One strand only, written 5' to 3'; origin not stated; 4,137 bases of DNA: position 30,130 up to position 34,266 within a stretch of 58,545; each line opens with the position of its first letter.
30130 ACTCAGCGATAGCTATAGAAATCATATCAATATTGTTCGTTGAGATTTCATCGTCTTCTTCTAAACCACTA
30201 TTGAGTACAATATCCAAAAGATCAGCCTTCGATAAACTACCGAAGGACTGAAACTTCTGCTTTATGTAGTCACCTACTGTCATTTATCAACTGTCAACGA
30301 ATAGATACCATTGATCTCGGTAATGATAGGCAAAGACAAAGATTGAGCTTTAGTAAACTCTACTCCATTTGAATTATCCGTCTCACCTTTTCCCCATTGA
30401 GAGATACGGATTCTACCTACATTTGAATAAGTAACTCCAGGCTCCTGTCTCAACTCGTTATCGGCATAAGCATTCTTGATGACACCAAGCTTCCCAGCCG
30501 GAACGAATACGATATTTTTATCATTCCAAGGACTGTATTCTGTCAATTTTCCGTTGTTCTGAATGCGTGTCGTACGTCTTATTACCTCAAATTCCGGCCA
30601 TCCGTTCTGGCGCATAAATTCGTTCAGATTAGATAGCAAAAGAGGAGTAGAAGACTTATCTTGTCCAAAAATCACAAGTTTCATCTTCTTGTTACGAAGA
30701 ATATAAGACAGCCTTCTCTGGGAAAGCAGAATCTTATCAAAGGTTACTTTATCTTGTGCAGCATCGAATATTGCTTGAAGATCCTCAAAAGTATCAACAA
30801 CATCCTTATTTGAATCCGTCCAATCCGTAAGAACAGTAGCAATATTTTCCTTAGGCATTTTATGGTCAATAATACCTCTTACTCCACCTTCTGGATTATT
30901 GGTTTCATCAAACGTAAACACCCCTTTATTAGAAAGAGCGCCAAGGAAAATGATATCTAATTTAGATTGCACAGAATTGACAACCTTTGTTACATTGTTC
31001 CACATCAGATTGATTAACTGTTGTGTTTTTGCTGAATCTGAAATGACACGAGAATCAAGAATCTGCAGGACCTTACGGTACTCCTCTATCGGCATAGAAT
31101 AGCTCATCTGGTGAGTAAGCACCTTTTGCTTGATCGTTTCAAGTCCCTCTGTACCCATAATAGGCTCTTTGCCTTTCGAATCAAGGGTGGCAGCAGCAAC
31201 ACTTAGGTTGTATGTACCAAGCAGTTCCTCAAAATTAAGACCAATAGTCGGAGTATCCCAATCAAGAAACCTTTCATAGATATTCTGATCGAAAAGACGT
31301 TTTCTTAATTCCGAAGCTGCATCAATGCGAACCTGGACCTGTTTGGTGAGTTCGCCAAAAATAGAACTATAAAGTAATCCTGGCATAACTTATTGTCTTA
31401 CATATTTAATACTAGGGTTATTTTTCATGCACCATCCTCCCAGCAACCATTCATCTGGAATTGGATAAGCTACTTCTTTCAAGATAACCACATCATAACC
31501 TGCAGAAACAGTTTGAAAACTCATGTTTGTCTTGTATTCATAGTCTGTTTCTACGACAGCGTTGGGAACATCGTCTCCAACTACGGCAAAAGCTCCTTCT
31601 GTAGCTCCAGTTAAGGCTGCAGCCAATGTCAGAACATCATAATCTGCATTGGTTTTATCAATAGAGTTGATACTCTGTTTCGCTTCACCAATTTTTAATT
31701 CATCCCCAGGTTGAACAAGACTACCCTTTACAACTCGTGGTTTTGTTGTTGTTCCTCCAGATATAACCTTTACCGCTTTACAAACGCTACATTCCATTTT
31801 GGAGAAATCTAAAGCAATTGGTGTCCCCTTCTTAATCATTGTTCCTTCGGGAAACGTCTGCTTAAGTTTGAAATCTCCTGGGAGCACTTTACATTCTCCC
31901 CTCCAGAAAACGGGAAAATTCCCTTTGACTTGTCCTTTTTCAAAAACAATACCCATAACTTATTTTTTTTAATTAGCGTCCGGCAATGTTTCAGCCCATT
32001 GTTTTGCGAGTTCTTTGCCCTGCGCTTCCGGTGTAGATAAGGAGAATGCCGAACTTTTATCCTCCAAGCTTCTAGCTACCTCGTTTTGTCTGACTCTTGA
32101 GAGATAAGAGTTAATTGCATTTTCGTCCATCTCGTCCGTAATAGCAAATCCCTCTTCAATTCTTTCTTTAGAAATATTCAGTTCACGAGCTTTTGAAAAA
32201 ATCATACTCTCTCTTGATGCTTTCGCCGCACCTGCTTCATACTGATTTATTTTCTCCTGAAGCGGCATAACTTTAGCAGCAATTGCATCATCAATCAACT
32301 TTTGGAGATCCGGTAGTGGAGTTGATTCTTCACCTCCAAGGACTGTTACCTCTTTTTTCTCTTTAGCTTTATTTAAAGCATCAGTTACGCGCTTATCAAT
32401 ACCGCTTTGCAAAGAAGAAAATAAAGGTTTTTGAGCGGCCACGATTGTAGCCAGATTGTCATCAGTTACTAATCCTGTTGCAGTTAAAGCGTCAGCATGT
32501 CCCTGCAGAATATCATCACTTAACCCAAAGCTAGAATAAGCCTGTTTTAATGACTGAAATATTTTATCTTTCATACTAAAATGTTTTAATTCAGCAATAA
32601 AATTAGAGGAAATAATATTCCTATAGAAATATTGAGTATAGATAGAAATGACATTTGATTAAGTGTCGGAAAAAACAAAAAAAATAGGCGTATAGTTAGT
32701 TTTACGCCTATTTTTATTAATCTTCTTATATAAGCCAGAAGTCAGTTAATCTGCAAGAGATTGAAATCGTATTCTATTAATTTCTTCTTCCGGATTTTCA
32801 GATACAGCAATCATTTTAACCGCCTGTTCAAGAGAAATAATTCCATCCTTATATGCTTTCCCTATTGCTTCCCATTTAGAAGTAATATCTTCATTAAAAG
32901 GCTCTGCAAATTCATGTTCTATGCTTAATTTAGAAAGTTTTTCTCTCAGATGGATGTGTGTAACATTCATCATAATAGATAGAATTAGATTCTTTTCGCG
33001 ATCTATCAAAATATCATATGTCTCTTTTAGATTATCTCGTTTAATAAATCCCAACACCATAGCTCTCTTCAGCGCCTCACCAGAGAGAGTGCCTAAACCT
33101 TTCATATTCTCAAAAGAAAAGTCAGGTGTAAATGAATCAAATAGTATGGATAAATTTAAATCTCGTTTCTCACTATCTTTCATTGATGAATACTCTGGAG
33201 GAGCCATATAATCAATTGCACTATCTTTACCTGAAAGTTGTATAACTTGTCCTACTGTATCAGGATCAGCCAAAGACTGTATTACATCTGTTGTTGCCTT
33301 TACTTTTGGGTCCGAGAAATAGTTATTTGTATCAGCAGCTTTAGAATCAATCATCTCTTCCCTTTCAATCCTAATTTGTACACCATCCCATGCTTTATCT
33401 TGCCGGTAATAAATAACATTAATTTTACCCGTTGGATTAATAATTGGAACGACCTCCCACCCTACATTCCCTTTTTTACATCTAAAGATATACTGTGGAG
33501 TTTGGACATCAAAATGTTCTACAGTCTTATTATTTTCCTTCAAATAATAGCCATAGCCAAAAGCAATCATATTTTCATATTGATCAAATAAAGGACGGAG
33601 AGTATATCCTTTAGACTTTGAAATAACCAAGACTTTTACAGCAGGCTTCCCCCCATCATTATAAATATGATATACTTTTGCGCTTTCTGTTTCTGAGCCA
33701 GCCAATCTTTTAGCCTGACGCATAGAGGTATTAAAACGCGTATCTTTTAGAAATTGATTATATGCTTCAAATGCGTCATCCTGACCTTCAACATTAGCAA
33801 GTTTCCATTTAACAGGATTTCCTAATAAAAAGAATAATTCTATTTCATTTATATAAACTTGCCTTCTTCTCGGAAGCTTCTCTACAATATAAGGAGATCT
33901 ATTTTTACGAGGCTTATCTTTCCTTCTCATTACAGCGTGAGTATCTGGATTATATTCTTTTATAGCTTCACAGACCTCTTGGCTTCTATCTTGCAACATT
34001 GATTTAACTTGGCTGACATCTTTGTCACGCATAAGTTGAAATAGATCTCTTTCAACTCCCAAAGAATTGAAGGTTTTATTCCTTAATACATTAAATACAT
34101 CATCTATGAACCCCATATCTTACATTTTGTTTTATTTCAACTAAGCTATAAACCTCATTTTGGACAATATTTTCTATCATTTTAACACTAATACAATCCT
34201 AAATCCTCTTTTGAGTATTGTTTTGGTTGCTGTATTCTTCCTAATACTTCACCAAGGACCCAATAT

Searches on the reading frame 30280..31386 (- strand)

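Call 82: search_protein_families(library=pfam, proteins=[window:30280-31386:-], max_evalue=0.001)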
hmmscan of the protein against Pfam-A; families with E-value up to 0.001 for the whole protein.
window:30280-31386:- (368 aa): 1 family
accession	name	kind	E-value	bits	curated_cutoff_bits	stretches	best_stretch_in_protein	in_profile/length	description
PF03864.22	Phage_cap_E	-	2e-08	34.1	22.9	1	112-366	88-329/329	Phage major capsid protein E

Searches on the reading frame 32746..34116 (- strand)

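Call 81: search_protein_families(library=pfam, proteins=[window:32746-34116:-], max_evalue=0.001)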
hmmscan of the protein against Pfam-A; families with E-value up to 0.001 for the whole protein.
window:32746-34116:- (456 aa): 1 family
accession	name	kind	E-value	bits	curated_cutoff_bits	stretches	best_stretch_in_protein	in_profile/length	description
PF05133.19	SPP1_portal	-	7.7e-15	55.2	25.5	1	50-450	17-407/416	Phage portal protein, SPP1 Gp6-like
